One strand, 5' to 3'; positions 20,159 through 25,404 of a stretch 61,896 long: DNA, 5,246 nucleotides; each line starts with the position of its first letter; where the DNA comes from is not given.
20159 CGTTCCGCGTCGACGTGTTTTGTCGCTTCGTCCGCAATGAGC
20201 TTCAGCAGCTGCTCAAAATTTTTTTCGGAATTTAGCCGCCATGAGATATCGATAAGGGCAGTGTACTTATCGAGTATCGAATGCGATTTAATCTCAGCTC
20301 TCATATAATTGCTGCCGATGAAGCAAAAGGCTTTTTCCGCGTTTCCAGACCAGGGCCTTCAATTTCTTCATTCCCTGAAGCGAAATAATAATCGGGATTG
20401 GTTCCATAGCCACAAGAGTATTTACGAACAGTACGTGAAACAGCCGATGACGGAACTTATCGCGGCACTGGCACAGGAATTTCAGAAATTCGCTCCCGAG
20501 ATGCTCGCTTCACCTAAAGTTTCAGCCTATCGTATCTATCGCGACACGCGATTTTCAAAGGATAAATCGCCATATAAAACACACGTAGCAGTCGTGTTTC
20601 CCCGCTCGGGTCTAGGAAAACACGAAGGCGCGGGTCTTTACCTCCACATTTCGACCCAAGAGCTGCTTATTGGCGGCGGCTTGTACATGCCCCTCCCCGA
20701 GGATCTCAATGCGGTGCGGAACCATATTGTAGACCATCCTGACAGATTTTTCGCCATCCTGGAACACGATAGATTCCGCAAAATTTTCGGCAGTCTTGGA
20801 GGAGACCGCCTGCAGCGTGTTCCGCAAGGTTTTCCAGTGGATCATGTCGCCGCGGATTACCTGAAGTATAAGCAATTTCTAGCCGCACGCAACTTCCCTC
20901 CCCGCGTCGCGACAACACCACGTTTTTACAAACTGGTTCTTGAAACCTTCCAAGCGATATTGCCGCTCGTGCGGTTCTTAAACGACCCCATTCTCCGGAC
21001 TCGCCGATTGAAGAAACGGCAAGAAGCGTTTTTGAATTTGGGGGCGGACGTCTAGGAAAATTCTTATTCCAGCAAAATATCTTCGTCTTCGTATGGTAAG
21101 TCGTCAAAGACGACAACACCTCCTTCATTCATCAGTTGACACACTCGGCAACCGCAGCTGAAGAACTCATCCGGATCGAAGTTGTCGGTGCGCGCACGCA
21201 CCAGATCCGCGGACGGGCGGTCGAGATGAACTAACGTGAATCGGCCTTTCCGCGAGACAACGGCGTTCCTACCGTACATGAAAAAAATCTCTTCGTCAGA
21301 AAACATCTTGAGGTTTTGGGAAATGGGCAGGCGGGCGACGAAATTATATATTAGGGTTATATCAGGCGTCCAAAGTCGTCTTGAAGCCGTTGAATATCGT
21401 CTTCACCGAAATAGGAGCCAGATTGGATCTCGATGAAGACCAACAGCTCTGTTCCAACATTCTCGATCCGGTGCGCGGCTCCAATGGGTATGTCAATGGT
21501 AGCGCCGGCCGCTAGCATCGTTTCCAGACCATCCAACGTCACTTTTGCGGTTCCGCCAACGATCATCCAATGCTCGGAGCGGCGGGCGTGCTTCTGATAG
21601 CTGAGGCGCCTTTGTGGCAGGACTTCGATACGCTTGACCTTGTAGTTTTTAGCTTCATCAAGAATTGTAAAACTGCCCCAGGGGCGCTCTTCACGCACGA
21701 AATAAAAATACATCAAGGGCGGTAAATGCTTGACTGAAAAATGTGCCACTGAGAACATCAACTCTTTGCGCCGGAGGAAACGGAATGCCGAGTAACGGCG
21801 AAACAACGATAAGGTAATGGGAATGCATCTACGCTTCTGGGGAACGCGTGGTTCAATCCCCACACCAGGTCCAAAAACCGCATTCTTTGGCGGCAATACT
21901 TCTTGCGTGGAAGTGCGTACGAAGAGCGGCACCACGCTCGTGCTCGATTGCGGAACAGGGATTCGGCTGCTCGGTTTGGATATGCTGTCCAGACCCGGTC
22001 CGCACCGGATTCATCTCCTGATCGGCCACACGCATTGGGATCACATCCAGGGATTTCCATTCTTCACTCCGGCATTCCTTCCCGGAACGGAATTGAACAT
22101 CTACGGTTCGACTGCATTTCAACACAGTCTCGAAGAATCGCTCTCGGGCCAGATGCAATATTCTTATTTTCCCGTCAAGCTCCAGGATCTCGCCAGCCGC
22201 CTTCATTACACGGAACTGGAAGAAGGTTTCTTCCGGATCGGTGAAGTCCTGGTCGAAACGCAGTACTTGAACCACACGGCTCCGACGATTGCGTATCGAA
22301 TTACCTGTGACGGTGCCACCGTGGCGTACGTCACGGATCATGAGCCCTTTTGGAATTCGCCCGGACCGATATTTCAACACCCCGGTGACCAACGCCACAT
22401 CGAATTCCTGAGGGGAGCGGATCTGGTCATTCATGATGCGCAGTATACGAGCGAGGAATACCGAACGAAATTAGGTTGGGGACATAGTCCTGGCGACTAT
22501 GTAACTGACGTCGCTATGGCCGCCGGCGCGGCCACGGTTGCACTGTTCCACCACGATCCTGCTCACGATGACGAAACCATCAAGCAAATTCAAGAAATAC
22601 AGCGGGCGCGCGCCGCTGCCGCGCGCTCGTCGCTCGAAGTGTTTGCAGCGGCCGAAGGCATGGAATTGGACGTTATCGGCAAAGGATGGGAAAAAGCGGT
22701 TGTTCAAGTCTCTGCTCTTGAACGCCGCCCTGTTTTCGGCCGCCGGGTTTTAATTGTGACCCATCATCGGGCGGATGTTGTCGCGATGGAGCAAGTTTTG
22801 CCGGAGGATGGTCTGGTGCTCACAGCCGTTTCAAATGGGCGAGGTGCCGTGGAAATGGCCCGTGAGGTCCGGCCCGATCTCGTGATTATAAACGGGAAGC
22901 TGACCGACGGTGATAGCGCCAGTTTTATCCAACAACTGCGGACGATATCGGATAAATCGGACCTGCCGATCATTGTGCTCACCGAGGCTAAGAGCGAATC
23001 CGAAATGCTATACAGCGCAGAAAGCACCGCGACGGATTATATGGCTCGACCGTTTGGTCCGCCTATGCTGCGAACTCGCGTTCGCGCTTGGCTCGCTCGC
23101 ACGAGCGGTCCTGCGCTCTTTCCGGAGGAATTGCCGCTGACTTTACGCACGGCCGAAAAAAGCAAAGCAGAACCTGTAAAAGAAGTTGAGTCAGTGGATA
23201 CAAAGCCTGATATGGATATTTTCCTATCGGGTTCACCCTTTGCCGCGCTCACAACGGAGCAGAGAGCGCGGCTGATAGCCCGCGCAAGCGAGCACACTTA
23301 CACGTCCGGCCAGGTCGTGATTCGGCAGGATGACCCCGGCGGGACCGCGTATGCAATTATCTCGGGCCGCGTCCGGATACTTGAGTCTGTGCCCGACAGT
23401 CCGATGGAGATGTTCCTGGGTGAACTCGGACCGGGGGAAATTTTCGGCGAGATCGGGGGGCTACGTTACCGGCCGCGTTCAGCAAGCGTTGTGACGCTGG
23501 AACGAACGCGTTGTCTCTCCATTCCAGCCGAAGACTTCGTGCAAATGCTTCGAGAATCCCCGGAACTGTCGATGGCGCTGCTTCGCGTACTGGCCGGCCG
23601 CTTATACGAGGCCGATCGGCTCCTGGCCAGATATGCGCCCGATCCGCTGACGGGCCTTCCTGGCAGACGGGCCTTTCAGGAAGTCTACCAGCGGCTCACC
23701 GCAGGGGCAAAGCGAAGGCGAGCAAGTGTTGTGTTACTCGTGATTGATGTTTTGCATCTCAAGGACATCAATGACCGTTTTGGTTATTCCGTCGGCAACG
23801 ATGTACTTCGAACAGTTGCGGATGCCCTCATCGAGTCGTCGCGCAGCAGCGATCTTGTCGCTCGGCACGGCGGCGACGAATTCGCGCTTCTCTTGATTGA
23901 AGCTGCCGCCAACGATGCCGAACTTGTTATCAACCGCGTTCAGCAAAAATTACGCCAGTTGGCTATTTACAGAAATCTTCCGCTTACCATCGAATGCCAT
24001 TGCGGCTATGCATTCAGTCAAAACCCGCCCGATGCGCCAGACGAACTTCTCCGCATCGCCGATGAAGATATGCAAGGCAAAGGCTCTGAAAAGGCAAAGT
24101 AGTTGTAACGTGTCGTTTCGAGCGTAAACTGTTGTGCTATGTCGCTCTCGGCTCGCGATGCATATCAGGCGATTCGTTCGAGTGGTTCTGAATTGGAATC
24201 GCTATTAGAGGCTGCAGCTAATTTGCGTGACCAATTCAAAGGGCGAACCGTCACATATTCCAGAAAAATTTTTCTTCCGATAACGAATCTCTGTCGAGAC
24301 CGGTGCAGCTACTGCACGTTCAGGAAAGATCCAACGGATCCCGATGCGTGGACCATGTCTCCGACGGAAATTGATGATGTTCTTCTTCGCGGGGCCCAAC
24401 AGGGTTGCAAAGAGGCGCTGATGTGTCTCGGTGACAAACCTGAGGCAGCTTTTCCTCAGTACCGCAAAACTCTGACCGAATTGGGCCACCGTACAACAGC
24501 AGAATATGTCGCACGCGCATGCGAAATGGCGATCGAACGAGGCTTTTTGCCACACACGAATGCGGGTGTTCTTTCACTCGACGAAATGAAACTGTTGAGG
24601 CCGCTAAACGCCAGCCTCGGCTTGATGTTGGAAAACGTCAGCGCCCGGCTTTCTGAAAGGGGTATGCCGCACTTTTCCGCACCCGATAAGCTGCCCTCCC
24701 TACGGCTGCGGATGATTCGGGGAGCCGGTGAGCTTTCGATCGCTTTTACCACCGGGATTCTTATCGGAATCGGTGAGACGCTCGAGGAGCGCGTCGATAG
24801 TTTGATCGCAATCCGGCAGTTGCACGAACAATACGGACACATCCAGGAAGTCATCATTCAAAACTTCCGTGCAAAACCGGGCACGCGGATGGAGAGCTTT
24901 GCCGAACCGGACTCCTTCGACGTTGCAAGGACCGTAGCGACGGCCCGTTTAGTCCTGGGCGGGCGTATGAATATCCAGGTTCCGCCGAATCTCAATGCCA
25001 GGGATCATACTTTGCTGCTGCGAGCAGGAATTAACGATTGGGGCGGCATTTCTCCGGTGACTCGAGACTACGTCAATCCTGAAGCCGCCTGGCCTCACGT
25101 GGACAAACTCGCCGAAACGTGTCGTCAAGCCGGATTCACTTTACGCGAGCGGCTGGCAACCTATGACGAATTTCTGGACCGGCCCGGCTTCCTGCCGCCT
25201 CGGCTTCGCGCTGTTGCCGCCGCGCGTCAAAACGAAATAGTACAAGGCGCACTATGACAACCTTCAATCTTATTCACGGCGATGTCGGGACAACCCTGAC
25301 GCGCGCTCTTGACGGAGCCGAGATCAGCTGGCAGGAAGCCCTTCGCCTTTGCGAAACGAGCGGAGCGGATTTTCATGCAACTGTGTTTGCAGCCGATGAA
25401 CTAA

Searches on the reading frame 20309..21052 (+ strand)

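Call 21: search_protein_families(library=pfam, proteins=[window:20309-21052:+], max_evalue=0.00001)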
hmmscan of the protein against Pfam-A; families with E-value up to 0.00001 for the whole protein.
window:20309-21052:+ (248 aa): 1 family
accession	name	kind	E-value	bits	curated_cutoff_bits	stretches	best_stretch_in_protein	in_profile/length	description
PF09365.15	DUF2461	-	5.6e-67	226.1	22.8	1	17-223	3-208/208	Conserved hypothetical protein (DUF2461)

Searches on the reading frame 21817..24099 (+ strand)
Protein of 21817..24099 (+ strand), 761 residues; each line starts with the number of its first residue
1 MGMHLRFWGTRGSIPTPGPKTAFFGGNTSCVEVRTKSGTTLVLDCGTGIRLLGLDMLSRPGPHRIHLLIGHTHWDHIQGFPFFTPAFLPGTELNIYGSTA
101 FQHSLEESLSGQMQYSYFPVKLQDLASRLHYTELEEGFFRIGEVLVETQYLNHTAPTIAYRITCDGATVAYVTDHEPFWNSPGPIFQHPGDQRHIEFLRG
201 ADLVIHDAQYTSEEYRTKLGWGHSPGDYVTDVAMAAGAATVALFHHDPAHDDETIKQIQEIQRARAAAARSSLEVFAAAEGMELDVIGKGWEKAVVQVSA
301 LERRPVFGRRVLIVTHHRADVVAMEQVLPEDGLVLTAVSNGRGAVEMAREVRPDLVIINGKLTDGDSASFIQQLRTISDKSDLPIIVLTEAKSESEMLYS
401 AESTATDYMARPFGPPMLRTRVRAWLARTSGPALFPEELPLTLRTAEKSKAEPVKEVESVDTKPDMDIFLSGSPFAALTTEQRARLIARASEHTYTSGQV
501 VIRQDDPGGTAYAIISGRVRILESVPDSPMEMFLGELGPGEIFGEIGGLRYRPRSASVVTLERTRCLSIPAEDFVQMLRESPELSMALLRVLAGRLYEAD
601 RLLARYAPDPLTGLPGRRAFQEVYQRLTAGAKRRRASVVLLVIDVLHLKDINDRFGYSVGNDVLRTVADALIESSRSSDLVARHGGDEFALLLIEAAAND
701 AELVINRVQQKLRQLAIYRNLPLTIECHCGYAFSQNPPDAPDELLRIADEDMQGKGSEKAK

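Call 21: search_protein_families(library=pfam, proteins=[window:21817-24099:+], max_evalue=0.00001)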
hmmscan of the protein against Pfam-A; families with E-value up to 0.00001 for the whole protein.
window:21817-24099:+ (761 aa): 4 families
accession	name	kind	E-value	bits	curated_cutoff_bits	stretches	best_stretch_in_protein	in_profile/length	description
PF00990.26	GGDEF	-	4.8e-33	114.7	23.8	1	609-754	4-153/161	Diguanylate cyclase, GGDEF domain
PF00027.35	cNMP_binding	-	2.8e-21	75.7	27.5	1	493-580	2-88/89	Cyclic nucleotide-binding domain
PF00072.30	Response_reg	-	4e-12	46.7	30.2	1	311-423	1-111/111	Response regulator receiver domain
PF12706.13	Lactamase_B_2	-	8.7e-12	45.5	27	1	40-246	2-200/200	Beta-lactamase superfamily domain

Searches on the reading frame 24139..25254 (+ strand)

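Call 21: search_protein_families(library=pfam, proteins=[window:24139-25254:+], max_evalue=0.00001)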
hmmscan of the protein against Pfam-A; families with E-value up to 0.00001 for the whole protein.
window:24139-25254:+ (372 aa): 1 family
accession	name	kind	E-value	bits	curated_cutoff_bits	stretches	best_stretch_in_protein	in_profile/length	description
PF04055.27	Radical_SAM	-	2.5e-12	47.7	29.5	1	47-221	2-162/166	Radical SAM superfamily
